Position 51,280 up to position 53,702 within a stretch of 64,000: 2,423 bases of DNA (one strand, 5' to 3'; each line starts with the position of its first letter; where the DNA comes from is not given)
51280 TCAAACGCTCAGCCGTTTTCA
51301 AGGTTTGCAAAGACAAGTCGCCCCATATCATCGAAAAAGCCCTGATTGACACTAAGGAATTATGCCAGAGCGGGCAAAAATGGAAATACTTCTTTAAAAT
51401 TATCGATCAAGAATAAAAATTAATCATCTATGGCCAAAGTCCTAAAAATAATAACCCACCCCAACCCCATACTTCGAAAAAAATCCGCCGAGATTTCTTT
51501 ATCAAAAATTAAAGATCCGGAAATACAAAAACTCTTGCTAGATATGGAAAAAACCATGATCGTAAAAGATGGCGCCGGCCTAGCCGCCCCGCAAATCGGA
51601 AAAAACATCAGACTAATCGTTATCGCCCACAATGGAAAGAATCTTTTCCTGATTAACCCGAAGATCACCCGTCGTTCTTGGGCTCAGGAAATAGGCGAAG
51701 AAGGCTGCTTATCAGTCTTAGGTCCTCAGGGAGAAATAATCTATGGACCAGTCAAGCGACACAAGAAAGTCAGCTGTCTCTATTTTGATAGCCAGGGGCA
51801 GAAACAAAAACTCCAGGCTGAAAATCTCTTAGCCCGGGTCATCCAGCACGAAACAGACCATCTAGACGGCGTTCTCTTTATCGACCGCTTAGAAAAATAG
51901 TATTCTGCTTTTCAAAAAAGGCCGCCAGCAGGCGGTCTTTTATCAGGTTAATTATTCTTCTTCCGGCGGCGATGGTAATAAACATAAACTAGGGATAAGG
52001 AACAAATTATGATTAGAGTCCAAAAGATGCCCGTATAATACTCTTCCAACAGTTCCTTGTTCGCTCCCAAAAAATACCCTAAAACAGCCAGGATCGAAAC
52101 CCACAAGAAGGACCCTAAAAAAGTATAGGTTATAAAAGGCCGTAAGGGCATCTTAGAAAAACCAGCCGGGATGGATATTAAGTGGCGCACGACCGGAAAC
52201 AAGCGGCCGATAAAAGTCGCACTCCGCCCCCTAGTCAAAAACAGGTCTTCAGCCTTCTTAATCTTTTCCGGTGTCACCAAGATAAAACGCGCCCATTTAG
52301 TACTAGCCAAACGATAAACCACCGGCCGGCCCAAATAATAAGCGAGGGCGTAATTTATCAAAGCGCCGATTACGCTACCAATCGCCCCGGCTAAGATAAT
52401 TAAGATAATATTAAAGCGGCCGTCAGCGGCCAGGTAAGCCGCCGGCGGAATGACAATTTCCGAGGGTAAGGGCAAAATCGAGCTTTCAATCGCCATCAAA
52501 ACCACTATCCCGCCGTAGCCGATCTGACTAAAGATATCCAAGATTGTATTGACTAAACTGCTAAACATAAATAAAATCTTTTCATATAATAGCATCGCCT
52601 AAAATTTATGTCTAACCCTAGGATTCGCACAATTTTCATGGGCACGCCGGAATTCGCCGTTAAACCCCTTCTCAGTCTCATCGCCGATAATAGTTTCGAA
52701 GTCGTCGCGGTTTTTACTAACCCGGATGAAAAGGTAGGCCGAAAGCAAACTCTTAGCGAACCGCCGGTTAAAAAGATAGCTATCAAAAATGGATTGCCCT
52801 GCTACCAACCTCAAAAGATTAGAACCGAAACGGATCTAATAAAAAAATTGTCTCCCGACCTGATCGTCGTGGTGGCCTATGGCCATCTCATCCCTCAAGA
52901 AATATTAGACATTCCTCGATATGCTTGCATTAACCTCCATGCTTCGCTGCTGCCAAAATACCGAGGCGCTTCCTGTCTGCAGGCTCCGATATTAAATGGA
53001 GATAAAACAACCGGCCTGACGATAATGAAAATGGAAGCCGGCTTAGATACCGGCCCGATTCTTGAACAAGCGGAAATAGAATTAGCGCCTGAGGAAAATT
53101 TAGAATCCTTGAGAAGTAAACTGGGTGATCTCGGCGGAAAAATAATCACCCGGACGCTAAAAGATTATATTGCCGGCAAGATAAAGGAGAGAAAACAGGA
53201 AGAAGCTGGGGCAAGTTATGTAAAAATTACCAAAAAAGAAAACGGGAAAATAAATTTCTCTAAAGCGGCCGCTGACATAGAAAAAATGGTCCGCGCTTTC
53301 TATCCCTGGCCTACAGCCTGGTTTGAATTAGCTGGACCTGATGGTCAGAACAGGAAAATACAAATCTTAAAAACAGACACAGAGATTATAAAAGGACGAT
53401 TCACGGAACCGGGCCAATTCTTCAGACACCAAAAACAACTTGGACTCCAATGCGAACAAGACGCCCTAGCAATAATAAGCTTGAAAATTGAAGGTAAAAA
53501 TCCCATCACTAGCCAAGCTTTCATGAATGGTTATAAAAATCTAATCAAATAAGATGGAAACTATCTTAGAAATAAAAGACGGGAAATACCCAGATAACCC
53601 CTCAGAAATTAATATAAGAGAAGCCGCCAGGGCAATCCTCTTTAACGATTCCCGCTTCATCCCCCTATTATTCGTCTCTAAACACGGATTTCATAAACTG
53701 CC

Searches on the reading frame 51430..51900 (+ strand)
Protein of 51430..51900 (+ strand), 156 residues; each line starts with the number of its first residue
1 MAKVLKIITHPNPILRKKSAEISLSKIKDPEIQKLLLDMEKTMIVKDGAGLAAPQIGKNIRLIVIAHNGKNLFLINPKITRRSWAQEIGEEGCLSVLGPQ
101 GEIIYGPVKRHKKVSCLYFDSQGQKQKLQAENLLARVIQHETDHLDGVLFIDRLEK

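Call 59: search_protein_families(library=pfam, proteins=[window:51430-51900:+], max_evalue=0.00001)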
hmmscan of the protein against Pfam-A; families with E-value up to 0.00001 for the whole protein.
window:51430-51900:+ (156 aa): 1 family
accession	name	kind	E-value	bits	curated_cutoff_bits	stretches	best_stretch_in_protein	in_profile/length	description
PF01327.26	Pep_deformylase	-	6.2e-44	149.8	22.8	1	5-155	2-151/156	Polypeptide deformylase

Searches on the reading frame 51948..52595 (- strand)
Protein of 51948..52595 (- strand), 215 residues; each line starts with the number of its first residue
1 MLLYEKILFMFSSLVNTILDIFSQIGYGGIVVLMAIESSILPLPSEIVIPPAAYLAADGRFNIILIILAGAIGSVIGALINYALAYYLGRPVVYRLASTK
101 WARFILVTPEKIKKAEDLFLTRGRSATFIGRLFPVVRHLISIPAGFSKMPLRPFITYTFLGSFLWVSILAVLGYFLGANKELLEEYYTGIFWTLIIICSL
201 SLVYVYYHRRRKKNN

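Call 59: search_protein_families(library=pfam, proteins=[window:51948-52595:-], max_evalue=0.00001)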
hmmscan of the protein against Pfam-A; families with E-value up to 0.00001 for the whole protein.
window:51948-52595:- (215 aa): 1 family
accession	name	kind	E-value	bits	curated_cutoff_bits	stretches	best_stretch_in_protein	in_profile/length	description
PF09335.16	VTT_dom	-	1.1e-21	78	33.9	1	50-174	2-122/123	VTT domain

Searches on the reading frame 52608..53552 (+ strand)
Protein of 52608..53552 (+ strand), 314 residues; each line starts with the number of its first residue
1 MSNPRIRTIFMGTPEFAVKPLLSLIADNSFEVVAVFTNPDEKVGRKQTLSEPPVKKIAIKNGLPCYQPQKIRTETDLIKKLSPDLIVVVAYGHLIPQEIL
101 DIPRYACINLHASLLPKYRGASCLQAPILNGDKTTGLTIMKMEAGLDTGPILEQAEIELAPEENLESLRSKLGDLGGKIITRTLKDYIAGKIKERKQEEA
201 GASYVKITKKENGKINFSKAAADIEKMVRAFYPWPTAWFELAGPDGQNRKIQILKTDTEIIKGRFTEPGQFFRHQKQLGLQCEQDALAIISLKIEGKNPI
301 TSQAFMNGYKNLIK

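Call 59: search_protein_families(library=pfam, proteins=[window:52608-53552:+], max_evalue=0.00001)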
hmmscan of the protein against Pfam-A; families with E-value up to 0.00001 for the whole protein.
window:52608-53552:+ (314 aa): 2 families
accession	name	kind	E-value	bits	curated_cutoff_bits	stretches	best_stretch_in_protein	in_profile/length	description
PF00551.24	Formyl_trans_N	-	1.4e-38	132.9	26.1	1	9-183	6-180/181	Formyl transferase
PF02911.23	Formyl_trans_C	-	5.5e-19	68.7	21.1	1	209-309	3-99/100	Formyl transferase, C-terminal domain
